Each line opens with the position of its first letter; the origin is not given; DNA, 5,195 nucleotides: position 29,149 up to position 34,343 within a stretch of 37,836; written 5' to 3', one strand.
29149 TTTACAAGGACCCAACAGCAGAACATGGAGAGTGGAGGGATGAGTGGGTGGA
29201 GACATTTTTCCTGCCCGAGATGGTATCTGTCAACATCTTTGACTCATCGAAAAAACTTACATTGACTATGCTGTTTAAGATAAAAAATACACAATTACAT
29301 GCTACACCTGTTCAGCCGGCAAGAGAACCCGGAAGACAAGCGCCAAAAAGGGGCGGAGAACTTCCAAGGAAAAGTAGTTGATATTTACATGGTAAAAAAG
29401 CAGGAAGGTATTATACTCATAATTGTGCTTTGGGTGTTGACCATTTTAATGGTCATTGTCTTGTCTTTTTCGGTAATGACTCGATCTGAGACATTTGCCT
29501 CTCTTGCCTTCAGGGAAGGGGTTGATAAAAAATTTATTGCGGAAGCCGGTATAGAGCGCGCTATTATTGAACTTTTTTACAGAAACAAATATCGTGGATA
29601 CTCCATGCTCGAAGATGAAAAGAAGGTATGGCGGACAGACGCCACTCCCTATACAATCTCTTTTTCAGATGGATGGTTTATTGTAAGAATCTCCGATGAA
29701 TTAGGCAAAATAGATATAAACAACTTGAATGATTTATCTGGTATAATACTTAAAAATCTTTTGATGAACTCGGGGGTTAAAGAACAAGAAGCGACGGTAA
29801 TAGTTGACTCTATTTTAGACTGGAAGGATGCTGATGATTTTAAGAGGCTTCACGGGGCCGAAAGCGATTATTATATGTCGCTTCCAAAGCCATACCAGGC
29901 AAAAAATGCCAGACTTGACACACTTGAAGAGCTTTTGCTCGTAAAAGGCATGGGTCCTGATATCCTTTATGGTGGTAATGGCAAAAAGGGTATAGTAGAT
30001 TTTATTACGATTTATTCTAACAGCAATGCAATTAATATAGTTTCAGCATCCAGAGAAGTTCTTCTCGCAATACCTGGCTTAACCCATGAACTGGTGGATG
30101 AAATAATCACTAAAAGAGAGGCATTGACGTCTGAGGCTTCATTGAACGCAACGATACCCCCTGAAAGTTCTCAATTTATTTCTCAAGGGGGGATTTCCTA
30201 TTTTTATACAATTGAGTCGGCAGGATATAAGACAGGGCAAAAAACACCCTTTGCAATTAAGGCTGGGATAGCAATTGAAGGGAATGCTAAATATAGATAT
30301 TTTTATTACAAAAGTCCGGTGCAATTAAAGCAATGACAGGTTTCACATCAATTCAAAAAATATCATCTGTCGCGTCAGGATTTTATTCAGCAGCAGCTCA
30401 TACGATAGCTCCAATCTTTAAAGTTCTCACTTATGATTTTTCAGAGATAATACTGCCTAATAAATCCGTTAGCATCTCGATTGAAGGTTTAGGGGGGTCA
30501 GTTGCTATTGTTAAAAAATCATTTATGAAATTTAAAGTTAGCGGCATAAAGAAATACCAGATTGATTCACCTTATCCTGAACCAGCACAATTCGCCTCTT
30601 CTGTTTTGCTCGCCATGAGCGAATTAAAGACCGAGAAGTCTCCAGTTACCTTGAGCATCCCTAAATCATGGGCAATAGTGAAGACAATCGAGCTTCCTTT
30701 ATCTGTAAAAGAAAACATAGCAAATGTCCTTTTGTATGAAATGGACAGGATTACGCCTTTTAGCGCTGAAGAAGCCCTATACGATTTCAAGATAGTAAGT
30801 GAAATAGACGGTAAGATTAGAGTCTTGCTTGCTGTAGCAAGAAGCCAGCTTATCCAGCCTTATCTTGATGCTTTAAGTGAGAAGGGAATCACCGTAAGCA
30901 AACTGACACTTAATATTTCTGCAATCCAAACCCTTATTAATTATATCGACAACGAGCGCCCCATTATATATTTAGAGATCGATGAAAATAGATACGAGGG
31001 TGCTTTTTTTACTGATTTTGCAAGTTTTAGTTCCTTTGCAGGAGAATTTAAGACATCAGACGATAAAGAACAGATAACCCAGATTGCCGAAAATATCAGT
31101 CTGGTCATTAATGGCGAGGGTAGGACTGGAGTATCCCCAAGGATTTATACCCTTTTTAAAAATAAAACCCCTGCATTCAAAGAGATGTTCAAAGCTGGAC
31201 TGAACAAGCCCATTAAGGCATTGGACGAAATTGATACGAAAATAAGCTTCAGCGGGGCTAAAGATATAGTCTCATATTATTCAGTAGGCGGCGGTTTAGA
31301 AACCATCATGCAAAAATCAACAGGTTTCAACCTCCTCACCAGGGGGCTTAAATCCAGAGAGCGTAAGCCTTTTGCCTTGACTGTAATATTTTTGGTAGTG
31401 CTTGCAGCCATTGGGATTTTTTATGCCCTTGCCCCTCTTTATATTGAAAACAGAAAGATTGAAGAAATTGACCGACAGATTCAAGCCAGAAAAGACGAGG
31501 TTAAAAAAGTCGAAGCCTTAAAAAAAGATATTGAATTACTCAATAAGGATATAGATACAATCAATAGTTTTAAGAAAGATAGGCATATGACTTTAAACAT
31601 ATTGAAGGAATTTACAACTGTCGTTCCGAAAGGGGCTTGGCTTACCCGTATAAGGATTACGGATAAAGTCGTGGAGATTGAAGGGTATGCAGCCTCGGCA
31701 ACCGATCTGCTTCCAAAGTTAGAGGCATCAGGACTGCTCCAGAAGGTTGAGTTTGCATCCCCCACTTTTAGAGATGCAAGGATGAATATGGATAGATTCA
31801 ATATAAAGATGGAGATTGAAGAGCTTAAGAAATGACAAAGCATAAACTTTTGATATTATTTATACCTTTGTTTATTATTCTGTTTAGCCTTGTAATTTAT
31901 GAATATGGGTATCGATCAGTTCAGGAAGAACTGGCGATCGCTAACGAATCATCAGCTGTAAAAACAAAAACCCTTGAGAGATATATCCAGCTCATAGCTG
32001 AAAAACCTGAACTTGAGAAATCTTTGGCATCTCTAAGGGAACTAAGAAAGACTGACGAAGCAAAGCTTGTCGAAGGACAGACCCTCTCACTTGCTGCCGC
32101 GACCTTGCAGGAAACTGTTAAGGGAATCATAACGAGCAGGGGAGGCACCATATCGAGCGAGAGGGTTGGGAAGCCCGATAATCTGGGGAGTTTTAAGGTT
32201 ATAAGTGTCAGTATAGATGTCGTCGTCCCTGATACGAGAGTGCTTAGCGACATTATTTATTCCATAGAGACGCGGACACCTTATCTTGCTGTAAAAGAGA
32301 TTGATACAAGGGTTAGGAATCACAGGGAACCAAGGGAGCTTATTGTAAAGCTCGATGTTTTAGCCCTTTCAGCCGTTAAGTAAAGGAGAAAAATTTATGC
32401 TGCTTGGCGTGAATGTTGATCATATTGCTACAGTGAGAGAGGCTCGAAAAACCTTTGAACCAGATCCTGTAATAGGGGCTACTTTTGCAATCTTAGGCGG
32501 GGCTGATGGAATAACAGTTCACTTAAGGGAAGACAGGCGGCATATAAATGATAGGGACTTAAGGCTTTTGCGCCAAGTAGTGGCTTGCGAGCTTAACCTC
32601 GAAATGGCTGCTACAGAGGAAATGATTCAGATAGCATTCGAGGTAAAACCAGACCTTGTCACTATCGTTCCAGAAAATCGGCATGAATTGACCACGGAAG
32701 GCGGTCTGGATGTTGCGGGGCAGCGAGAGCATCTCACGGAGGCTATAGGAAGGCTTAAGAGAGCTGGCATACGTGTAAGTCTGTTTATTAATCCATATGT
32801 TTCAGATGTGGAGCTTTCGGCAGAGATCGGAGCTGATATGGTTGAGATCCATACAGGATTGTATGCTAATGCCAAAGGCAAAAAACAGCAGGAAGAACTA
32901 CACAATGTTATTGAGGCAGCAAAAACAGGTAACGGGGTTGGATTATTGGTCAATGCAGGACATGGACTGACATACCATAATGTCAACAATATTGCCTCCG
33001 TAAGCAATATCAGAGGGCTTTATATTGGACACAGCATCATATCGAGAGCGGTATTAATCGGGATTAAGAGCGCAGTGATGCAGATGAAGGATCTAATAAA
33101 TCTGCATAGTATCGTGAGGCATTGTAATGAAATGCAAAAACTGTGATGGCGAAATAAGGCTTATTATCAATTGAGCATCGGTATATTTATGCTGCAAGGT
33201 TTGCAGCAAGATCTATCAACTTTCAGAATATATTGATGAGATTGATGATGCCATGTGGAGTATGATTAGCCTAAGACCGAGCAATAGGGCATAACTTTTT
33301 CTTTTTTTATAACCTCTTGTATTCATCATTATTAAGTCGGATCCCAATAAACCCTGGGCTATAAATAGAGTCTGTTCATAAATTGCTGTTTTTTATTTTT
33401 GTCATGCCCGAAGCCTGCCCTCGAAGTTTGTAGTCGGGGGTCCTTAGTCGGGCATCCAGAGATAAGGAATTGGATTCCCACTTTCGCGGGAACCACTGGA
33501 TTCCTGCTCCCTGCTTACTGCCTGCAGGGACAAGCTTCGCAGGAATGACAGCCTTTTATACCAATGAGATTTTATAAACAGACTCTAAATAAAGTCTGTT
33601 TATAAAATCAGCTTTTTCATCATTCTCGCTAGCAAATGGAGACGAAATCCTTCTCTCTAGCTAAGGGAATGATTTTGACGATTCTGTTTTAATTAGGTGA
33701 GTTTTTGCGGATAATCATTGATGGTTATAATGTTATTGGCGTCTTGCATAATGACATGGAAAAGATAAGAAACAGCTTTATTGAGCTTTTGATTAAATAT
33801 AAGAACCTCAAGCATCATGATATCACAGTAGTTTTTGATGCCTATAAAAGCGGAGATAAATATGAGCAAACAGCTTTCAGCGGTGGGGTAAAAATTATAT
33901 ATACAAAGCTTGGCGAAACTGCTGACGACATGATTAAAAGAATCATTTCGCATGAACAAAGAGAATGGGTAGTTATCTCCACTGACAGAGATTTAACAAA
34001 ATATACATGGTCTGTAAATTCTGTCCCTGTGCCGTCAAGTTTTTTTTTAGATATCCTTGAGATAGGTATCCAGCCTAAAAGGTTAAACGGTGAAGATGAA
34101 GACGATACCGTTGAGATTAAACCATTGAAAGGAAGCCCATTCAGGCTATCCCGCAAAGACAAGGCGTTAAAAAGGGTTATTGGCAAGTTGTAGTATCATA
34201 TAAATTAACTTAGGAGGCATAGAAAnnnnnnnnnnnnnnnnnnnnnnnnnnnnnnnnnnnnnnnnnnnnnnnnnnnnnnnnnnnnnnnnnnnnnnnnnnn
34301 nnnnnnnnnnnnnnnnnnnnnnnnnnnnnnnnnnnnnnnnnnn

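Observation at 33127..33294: Small dual-CxxC ORF overlapping the pdxJ stop is intact only if an in-frame TGA is decoded: candidate selenoprotein with a SECIS-like hairpin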

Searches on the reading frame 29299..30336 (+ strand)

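Call 40: search_protein_families(library=pfam, proteins=[window:29299-30336:+], max_evalue=0.00001)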
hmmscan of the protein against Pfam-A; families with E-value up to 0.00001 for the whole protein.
window:29299-30336:+ (345 aa): 1 family
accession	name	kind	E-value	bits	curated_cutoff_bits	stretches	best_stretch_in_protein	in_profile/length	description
PF21687.3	T2SSK_1st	-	1.9e-18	67.6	26.2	1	137-222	2-94/107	Type II secretion system (T2SS), protein K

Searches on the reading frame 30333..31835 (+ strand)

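Call 40: search_protein_families(library=pfam, proteins=[window:30333-31835:+], max_evalue=0.00001)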
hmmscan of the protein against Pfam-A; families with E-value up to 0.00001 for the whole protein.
window:30333-31835:+ (500 aa): 2 families
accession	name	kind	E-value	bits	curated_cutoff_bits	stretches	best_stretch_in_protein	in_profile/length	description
PF05137.18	PilN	-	1.7e-14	54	22.8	1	423-494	2-77/78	Fimbrial assembly protein (PilN)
PF11104.14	PilM_2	-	1.8e-08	34.1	27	1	82-198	42-162/340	Type IV pilus assembly protein PilM;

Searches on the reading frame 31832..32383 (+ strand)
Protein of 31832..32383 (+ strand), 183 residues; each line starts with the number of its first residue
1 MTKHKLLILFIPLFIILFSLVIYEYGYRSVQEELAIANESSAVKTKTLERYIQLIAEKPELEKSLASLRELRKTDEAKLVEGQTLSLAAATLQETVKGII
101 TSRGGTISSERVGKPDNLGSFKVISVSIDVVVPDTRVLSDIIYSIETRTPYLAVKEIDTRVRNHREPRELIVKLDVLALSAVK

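Call 40: search_protein_families(library=pfam, proteins=[window:31832-32383:+], max_evalue=0.00001)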
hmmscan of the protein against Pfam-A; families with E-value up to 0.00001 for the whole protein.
window:31832-32383:+ (183 aa): 1 family
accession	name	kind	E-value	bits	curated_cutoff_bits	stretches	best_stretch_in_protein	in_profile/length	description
PF10741.14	T2SSM_b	-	1.4e-11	44.7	21.7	1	77-177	4-108/111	Type II secretion system (T2SS), protein M subtype b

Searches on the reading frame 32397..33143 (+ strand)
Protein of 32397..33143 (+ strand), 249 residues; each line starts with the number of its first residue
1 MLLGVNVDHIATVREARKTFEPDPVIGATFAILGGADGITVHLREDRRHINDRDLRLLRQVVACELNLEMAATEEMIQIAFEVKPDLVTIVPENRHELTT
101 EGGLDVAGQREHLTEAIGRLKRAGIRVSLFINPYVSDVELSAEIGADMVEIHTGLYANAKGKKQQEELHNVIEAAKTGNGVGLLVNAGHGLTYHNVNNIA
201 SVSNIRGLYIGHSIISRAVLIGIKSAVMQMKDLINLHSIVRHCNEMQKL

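Call 21: find_encoding_contigs(protein=window:32397-33143:+, flank=3000, max_places=6)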
Protein window:32397-33143:+ (249 aa): no gene with exactly this product is on record in the collection.

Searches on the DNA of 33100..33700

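Call 23: search_rna_families(source=window, start=33100, end=33700, threshold=evalue, max_evalue=10)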
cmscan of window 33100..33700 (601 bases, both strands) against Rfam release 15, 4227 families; matches with E-value up to 10: 7.
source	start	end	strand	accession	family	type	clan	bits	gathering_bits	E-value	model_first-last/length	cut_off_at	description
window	33373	33444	-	RF03073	RT-19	Gene; sRNA;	-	20.8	78.3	0.094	1-99/99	no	RT-19 RNA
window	33574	33656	+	RF02379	csRNA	Gene; sRNA;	-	20.7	57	3.5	1-93/93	no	Cia-dependent small RNA csRNA1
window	33566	33611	-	RF03940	MIR9563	Gene; miRNA;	-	20.3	90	0.36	1-127/127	no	MIR9563 microRNA precursor family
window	33566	33611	+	RF03940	MIR9563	Gene; miRNA;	-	17.4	90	1.9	1-127/127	no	MIR9563 microRNA precursor family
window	33462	33533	-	RF03026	RT-5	Gene; sRNA;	-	15.5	45.7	3.3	1-104/104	no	RT-5 RNA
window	33598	33686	-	RF00405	SNORA44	Gene; snRNA; snoRNA; HACA-box;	CL00036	14.6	55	1.9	1-131/131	no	Small nucleolar RNA SNORA44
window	33229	33265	+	RF00289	SNORND104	Gene; snRNA; snoRNA; CD-box;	CL00077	12.1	40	7.2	32-68/70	no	Small nucleolar RNA SNORD104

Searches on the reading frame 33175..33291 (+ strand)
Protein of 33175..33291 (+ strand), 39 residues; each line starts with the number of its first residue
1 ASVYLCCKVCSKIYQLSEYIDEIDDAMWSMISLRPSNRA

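Call 26: search_protein_representatives(protein=window:33175-33291:+)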
Query: 39 residues. Proteins with E-value up to 0.001 (for the whole library): 4; up to 1e-10: 0; up to 1e-30: 0. The best 4 are listed.
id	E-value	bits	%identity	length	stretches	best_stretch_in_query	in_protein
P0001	6.0e-05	38.3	33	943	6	2-30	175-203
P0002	1.5e-04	37.1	57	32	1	10-39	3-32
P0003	5.0e-04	35.5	54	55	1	2-38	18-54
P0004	6.5e-04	35.2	47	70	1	3-38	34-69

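Call 28: find_homologous_proteins(query=P0003, max_evalue=0.01)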
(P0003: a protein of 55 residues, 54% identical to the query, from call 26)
Query P0003 (55 aa): 4 proteins with E <= 0.01 among 4 candidates.
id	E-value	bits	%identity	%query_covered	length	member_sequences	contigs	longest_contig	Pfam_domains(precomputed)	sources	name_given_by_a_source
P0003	2.3e-29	117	100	100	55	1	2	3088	-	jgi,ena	-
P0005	4.0e-23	97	84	100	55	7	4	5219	-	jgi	jgi:uncharacterized Zn finger protein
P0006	1.0e-19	87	76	100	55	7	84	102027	-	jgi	-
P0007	3.9e-17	79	69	100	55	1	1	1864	-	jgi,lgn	-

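Call 55: predict_structure(alignment_id=A4)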
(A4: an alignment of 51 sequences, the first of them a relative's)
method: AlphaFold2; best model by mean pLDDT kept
length: 55 residues; sequences in the alignment: 51
mean_pLDDT: 79.2   pTM: 0.53
mean pLDDT of the five models: 79.2, 74.3, 72.0, 70.8, 64.9
residues with pLDDT >= 90: 2; 70-90: 47; 50-70: 5; < 50: 1
segments of 3 or more residues with pLDDT < 50: none
pLDDT, mean of each block of 10 residues (from residue 1): 85 81 88 78 74 57
secondary structure, 60 per line:
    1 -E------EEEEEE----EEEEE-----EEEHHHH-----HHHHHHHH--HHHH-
elements in order: E9-14 E19-23 E29-31 H32-35 H41-48 H51-54

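Call 60: fold_search(model_id=the predicted structure, library=pdb)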
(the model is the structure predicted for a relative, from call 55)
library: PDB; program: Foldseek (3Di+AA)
matches with E <= 10: 273; with E <= 0.001: 0
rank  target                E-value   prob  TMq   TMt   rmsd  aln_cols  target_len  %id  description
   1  8yoz_B                7.7e-02  0.98  0.53  0.39   7.5        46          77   22  Crystal structure of the small zinc-finger protein ZifS (TTHA0897) from Thermus thermophilus HB8. (released 2025-03-19)
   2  8yoz_A                1.3e-01  0.92  0.51  0.37   8.1        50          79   22  Crystal structure of the small zinc-finger protein ZifS (TTHA0897) from Thermus thermophilus HB8. (released 2025-03-19)
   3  8ity_I                4.2e-01  0.91  0.48  0.47   1.9        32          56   22  human RNA polymerase III pre-initiation complex closed DNA 1 (released 2023-06-07)
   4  7a6h_I                4.2e-01  0.90  0.46  0.26   1.8        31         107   22  Cryo-EM structure of human apo RNA Polymerase III (released 2021-02-03)
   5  3gn5_A                4.5e-01  0.54  0.45  0.20   7.4        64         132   22  Structure of the E. coli protein MqsA (YgiT/b3021) (released 2010-01-12)
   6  9fsr_J                4.8e-01  0.87  0.46  0.45   1.9        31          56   22  RNA Polymerase III Class III Open Mini Pre-initiation Complex 1 (OC1-mini) (released 2025-01-15)
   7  8ram_M                4.8e-01  0.57  0.48  0.42   8.2        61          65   20  Structure of Sen1 bound RNA Polymerase II pre-termination complex (released 2024-10-30)
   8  7fji_I                6.7e-01  0.84  0.46  0.26   1.9        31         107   22  human Pol III elongation complex (released 2021-10-27)
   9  9k2g_I                7.6e-01  0.82  0.47  0.47   1.9        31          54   22  Human RNA Polymerase III de novo transcribing complex 13 (TC13) (released 2025-04-16)
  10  4bts_A9               7.6e-01  0.20  0.36  0.23   6.3        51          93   20  THE CRYSTAL STRUCTURE OF THE EUKARYOTIC 40S RIBOSOMAL SUBUNIT IN COMPLEX WITH EIF1 AND EIF1A (released 2013-07-17)
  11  4v5o_A9               8.1e-01  0.28  0.36  0.22   4.9        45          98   22  CRYSTAL STRUCTURE OF THE EUKARYOTIC 40S RIBOSOMAL SUBUNIT IN COMPLEX WITH INITIATION FACTOR 1. (released 2014-07-09)
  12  9qf6_Bk               8.7e-01  0.23  0.35  0.32   9.6        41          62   20  Structure of P. furiosus 70S ribosome in RsmB deleted strain (released 2025-11-05)
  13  9gda_F                9.3e-01  0.82  0.47  0.03   1.4        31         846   22  RNAP-TopoI complex on duplex scaffold (released 2025-11-05)
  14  9gdc_F                9.3e-01  0.77  0.46  0.03   1.4        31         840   22  RNAP-TopoI complex on bubble scaffold - single-bubble configuration (released 2025-11-05)
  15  3cng_C                9.3e-01  0.72  0.44  0.15   2.2        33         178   33  Crystal structure of NUDIX hydrolase from Nitrosomonas europaea (released 2008-04-08)
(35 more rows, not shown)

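Call 63: find_encoding_contigs(protein=P0003, flank=4000, max_places=2)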
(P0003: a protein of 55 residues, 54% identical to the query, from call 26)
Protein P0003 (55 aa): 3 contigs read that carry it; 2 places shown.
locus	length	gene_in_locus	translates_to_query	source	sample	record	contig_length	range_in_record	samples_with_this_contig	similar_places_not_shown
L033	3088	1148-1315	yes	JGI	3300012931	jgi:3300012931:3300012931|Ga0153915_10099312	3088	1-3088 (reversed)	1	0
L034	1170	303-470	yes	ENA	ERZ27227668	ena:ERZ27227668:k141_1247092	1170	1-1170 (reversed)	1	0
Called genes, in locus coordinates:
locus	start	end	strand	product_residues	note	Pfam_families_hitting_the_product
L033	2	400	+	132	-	?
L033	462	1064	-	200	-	PF12654:DUF3786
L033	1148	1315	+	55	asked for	-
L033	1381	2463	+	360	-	PF14537:Cytochrom_c3_2 (faint), PF14522:Cytochrome_C7 (faint)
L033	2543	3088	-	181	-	?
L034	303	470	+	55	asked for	-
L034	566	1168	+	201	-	?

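Call 64: find_encoding_contigs(protein=P0004, flank=4000, max_places=2)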
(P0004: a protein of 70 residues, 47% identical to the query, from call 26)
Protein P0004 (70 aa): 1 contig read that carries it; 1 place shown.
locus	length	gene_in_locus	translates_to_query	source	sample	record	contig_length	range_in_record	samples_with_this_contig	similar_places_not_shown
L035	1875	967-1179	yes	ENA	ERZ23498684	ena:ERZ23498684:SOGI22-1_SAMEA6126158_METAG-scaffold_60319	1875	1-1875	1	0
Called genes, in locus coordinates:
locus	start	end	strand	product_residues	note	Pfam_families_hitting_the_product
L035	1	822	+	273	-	?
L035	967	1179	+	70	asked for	-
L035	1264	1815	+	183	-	PF00166:Cpn10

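Call 67: find_encoding_contigs(protein=P0006, flank=4000, max_places=4)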
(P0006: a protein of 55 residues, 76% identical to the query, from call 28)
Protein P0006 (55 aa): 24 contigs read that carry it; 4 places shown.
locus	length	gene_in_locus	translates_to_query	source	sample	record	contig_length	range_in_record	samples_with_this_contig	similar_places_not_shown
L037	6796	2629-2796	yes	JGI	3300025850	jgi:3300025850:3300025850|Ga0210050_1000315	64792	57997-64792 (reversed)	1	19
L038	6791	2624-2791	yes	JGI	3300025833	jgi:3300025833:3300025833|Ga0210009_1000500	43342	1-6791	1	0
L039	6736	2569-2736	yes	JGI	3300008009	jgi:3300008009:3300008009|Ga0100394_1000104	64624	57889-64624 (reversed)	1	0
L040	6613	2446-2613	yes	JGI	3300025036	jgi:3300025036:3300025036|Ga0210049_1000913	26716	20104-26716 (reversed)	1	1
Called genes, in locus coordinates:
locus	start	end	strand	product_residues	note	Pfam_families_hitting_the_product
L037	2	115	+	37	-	?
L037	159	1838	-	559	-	PF19864:Radical_SAM_N2, PF04055:Radical_SAM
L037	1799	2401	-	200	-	PF12654:DUF3786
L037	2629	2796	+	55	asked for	-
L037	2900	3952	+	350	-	PF14522:Cytochrome_C7 (faint), PF14537:Cytochrom_c3_2 (faint)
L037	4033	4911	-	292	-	PF01734:Patatin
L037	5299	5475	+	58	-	-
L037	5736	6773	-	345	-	PF01966:HD, PF13286:HD_assoc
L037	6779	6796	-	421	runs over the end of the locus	PF02403:Seryl_tRNA_N, PF00587:tRNA-synt_2b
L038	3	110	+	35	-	?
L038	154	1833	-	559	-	PF19864:Radical_SAM_N2, PF04055:Radical_SAM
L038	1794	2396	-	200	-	PF12654:DUF3786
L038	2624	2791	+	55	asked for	-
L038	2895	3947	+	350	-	PF14522:Cytochrome_C7 (faint), PF14537:Cytochrom_c3_2 (faint)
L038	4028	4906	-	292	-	PF01734:Patatin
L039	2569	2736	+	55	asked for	-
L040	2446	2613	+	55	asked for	-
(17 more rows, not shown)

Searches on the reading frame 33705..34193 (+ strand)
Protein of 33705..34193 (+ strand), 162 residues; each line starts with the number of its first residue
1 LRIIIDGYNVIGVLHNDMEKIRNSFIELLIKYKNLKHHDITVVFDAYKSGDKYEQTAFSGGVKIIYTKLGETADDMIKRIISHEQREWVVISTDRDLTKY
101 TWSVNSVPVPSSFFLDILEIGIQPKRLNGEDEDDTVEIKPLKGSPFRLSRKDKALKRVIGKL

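Call 40: search_protein_families(library=pfam, proteins=[window:33705-34193:+], max_evalue=0.00001)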
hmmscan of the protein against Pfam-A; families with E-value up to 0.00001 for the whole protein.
window:33705-34193:+ (162 aa): 1 family
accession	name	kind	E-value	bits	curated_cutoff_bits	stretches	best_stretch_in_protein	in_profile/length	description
PF05991.17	NYN_YacP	-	9.1e-22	78.2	24.6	1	3-116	1-125/166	YacP-like NYN domain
